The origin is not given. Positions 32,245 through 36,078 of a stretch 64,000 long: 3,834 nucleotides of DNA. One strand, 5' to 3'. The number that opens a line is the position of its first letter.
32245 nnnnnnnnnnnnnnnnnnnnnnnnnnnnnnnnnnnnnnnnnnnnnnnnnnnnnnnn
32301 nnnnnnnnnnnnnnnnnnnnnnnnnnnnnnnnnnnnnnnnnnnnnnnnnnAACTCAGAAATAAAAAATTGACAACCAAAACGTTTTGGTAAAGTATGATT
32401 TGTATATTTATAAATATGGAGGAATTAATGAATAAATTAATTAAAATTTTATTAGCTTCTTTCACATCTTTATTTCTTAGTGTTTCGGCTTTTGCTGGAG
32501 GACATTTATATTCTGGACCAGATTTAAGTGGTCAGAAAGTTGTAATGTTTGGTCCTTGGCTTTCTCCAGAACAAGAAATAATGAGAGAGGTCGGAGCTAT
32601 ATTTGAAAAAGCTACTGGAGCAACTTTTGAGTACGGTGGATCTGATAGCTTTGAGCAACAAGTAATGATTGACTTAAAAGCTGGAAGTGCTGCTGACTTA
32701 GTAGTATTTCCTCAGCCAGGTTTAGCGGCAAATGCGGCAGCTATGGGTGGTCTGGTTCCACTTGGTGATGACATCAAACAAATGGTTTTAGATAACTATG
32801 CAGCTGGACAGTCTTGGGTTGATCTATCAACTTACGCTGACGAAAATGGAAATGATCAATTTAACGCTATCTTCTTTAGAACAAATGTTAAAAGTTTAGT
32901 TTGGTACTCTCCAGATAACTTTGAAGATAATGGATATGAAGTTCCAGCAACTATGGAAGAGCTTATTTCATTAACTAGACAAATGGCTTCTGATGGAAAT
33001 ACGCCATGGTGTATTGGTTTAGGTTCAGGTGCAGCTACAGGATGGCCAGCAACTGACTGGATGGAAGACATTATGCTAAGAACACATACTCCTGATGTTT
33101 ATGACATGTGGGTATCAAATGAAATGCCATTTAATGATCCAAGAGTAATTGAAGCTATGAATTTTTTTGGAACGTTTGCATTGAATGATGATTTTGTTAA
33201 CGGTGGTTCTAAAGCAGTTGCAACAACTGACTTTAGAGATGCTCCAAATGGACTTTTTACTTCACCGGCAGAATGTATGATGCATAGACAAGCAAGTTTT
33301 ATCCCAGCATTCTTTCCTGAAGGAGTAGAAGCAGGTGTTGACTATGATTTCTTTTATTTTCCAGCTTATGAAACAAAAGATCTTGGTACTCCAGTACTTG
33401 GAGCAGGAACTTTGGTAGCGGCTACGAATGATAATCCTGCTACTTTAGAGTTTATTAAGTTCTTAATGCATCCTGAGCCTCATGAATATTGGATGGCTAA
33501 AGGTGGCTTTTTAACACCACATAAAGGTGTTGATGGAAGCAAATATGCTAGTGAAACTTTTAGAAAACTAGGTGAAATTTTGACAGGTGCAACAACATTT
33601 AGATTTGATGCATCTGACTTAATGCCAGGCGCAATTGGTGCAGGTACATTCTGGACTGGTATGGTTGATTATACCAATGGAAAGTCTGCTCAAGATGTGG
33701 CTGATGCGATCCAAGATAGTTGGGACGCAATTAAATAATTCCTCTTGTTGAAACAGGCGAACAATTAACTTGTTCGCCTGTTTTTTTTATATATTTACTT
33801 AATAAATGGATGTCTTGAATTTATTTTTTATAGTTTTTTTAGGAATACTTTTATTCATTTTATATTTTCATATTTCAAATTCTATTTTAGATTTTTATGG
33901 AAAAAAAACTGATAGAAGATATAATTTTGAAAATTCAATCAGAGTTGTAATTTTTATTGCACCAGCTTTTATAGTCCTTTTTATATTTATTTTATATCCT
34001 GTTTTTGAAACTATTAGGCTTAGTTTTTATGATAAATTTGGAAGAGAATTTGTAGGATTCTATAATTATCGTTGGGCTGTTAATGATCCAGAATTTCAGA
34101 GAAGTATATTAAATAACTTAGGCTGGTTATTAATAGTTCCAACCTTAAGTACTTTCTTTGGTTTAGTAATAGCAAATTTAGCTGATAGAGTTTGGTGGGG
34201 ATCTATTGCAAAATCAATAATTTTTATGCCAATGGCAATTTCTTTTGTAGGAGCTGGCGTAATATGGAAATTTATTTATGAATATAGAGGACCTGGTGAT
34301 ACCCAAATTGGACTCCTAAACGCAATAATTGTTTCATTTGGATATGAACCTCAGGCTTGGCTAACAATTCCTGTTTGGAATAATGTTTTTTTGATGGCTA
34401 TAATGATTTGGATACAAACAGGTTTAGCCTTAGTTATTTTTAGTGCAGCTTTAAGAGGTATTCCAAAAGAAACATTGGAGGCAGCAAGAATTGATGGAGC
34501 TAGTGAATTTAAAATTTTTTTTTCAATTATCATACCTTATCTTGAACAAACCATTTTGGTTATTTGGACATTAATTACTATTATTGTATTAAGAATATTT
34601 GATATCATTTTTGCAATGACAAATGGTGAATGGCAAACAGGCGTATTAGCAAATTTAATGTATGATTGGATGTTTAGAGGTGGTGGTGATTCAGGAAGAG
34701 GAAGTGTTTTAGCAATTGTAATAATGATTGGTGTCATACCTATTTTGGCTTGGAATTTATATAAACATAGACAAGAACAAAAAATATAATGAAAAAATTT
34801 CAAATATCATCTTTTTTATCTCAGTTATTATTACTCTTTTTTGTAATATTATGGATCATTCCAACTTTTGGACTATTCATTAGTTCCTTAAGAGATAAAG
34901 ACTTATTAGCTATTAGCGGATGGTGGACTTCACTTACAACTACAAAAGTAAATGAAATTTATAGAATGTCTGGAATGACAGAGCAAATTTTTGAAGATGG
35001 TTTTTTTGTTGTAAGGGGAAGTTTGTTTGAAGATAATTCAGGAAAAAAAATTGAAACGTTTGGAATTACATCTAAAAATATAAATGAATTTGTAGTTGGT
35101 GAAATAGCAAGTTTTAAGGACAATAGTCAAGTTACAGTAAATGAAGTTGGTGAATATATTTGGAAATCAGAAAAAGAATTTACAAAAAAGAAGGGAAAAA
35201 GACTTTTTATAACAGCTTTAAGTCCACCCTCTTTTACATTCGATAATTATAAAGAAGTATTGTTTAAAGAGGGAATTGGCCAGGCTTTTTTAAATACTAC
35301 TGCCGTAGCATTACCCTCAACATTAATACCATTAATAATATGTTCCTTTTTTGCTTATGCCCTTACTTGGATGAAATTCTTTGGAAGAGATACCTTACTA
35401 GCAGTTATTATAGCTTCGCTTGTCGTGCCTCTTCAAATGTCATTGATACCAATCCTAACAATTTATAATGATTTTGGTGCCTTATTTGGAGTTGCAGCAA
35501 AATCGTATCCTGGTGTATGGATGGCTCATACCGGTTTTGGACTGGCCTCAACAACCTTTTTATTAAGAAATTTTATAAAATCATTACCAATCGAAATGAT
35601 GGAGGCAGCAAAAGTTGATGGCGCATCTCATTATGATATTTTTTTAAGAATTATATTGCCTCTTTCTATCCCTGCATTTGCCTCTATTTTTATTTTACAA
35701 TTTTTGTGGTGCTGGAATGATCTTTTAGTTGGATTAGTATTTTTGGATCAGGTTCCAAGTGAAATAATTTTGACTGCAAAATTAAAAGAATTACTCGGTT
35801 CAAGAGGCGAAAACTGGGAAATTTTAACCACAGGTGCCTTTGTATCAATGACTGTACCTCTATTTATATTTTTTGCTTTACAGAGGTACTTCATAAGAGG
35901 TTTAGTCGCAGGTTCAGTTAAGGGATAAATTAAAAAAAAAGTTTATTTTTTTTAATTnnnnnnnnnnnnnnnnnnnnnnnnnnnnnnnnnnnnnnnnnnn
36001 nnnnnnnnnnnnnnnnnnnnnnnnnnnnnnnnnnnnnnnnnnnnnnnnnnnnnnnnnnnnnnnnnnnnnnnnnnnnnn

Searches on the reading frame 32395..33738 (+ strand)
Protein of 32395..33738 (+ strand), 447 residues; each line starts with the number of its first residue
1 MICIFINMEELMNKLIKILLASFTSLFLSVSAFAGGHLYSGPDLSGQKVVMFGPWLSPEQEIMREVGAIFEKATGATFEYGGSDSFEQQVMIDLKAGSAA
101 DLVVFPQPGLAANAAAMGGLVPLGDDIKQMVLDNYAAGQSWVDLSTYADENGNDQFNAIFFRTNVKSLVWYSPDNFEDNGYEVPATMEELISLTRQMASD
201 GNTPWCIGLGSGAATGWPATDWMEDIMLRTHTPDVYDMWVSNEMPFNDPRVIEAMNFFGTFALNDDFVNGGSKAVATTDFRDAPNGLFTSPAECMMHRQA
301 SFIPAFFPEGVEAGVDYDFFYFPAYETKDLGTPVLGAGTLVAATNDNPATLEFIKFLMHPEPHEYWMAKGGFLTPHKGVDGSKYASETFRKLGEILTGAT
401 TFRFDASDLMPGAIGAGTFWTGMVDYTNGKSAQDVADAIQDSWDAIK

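Call 41: search_protein_families(library=pfam, proteins=[window:32395-33738:+], max_evalue=0.00001)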
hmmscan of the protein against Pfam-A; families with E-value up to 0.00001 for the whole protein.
window:32395-33738:+ (447 aa): 2 families
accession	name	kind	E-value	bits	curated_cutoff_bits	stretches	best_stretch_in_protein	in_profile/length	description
PF01547.30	SBP_bac_1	-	1.2e-14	55.5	26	1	62-361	9-304/307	Bacterial extracellular solute-binding protein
PF13416.11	SBP_bac_8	-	1.5e-14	54.9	27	1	68-382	4-268/279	Bacterial extracellular solute-binding protein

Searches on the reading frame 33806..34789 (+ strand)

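Call 42: search_protein_families(library=pfam, proteins=[window:33806-34789:+], max_evalue=0.00001)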
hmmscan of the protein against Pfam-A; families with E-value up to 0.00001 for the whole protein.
window:33806-34789:+ (327 aa): 1 family
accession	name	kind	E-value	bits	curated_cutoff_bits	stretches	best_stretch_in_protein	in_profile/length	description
PF00528.27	BPD_transp_1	-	2.7e-11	44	26.4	1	116-317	2-173/184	Binding-protein-dependent transport system inner membrane component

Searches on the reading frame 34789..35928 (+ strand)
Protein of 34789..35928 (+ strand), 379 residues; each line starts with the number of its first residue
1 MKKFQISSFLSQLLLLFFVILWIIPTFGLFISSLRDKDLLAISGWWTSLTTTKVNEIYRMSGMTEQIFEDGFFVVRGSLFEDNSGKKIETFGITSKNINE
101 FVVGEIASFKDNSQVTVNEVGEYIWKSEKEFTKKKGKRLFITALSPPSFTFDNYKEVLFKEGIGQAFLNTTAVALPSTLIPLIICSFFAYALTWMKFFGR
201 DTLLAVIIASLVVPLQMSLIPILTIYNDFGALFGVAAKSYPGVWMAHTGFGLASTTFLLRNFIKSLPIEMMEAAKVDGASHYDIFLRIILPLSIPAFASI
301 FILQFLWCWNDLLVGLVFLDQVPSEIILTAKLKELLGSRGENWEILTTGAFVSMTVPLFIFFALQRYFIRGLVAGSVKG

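Call 42: search_protein_families(library=pfam, proteins=[window:34789-35928:+], max_evalue=0.00001)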
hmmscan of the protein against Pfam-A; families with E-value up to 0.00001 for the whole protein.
window:34789-35928:+ (379 aa): 1 family
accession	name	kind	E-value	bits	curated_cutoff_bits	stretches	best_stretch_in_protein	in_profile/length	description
PF00528.27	BPD_transp_1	-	3e-14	53.6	26.4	1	188-371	7-181/184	Binding-protein-dependent transport system inner membrane component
